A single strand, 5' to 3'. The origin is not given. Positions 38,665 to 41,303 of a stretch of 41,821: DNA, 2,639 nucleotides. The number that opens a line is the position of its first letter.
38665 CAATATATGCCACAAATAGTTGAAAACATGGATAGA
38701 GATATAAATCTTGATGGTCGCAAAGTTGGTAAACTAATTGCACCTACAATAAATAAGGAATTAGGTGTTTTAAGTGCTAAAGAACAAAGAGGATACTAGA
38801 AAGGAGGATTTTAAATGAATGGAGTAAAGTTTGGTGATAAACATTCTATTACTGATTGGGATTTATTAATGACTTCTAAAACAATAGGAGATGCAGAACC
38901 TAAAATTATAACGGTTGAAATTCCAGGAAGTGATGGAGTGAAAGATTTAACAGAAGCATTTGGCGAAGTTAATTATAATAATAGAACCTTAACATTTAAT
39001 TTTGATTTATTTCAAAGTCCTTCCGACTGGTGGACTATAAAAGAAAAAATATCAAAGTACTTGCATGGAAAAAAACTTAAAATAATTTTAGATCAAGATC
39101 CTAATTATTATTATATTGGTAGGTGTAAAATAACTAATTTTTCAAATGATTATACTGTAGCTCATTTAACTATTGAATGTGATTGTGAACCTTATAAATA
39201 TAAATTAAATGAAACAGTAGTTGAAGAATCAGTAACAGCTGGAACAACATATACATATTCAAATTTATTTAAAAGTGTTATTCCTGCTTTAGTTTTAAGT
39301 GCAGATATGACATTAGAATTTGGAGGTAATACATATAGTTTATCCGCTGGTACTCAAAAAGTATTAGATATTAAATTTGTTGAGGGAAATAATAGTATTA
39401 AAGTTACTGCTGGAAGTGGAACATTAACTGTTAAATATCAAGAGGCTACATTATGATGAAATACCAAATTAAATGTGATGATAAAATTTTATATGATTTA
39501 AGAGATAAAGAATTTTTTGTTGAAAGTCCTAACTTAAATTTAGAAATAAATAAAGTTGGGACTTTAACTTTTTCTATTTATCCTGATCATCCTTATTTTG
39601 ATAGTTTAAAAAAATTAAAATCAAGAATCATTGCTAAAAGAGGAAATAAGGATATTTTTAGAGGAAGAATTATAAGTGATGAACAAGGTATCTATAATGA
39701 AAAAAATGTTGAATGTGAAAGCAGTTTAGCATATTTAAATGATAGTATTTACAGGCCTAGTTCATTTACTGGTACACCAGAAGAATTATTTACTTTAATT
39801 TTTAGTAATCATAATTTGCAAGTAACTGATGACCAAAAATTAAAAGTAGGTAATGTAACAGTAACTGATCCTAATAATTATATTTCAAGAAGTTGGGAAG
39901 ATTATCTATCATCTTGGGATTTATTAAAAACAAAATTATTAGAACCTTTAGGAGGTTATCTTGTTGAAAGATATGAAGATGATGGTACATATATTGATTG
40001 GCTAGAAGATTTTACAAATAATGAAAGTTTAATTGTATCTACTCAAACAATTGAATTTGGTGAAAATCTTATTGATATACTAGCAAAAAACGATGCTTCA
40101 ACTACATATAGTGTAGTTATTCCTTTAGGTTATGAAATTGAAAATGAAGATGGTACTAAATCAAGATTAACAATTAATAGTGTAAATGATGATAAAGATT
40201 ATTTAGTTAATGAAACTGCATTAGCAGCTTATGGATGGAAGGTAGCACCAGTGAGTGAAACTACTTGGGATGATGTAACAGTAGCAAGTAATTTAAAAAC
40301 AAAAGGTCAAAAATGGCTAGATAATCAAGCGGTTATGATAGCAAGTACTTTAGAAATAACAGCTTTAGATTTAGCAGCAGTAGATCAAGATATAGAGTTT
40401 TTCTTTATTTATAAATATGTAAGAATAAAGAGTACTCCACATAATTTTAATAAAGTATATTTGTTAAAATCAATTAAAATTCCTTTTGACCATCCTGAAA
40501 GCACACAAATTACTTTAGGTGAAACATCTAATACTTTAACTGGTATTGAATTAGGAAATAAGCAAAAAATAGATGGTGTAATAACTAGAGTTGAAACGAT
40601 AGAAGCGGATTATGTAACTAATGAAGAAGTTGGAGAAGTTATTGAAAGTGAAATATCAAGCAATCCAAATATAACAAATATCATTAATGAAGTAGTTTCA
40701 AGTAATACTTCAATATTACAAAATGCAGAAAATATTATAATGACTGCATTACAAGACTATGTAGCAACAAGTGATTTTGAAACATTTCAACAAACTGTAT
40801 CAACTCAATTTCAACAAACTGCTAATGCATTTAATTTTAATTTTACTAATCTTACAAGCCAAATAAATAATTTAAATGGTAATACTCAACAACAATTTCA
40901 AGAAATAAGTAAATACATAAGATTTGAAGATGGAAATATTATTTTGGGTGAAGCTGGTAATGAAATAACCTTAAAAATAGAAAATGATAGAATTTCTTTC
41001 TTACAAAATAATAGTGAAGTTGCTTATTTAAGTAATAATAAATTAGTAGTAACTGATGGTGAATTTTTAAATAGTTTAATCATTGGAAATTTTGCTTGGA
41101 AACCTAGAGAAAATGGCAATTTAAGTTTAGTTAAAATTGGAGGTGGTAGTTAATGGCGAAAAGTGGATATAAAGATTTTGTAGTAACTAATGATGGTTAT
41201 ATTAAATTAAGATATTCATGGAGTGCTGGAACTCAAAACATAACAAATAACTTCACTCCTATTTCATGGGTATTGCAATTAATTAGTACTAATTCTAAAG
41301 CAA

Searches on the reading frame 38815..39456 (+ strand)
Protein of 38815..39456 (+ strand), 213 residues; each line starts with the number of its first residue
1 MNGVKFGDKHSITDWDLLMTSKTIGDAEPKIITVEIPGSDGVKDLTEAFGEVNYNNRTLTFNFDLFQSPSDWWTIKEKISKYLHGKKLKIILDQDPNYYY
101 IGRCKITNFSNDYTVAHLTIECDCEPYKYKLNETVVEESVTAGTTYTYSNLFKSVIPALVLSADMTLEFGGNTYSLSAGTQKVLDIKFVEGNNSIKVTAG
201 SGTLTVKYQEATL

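Call 24: search_protein_families(library=pfam, proteins=[window:38815-39456:+], max_evalue=0.01)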
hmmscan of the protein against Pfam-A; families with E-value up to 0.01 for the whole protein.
window:38815-39456:+ (213 aa): 1 family
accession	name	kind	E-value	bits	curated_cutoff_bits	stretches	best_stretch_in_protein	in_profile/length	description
PF05709.17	Sipho_tail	-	8.1e-05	23.3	24.2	1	28-105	24-98/118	Phage tail protein RIFT-related domain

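Call 25: search_protein_families(library=phrogs, proteins=[window:38815-39456:+], max_evalue=0.001)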
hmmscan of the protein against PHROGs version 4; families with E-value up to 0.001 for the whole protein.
window:38815-39456:+ (213 aa): 2 families
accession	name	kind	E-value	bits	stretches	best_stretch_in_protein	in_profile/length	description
phrog_33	-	tail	2.3e-22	80.8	1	4-209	39-274/651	distal tail protein Dit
phrog_202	-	tail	1.4e-05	25.2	1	3-150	22-160/523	distal tail protein Dit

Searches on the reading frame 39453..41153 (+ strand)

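Call 24: search_protein_families(library=pfam, proteins=[window:39453-41153:+], max_evalue=0.01)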
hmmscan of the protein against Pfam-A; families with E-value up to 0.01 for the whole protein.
window:39453-41153:+ (566 aa): 0 families

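Call 25: search_protein_families(library=phrogs, proteins=[window:39453-41153:+], max_evalue=0.001)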
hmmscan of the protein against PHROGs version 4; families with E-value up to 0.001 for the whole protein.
window:39453-41153:+ (566 aa): 7 families
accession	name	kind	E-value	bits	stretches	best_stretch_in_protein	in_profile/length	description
phrog_3558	-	tail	2.5e-103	348.3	1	2-476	9-486/1047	tail protein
phrog_9886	-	unknown function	4e-72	244.3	1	4-361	2-356/940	-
phrog_18110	-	unknown function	2.7e-13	50.3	1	236-559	198-529/567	-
phrog_588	-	tail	2.2e-12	47.1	1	186-554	654-938/955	tail fiber protein and host specificity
phrog_10693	-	moron, auxiliary metabolic gene and host takeover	3.3e-08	33.2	1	471-548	1123-1200/1219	host range and adsorption protein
phrog_1885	-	tail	6e-06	25.5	1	496-563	966-1033/1033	minor tail protein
phrog_819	-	tail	0.0007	18.8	1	397-558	846-1022/1024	tail protein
